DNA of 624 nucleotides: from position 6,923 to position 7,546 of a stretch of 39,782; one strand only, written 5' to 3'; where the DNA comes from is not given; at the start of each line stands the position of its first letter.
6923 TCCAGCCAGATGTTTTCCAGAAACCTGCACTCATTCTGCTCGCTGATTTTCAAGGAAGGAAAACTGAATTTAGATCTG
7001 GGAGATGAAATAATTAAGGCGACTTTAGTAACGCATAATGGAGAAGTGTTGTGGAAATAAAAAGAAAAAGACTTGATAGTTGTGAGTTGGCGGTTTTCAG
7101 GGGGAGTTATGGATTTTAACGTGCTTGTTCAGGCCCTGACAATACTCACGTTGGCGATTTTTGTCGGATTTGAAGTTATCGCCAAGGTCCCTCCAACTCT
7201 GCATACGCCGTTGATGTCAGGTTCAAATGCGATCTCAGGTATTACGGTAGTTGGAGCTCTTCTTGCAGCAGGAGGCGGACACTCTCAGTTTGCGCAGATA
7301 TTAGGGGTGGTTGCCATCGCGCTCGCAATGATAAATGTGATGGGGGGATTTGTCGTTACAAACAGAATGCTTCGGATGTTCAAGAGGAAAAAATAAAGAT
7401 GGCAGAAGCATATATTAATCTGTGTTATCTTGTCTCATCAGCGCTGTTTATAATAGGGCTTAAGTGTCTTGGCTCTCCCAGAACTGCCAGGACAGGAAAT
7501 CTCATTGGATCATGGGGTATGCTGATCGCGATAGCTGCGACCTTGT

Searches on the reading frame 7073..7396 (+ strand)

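Call 18: search_protein_families(library=ncbifam, proteins=[window:7073-7396:+], max_evalue=0.00001)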
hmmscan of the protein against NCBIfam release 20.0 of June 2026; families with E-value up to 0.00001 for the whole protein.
window:7073-7396:+ (107 aa): 2 families
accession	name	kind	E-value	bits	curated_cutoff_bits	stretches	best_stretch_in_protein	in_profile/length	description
NF006942.0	PRK09424.1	equivalog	3.1e-30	105.4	383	1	18-105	423-509/510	Re/Si-specific NAD(P)(+) transhydrogenase subunit alpha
TIGR00561.1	pntA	equivalog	6.1e-26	91.1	444.4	1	18-105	423-510/511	Re/Si-specific NAD(P)(+) transhydrogenase subunit alpha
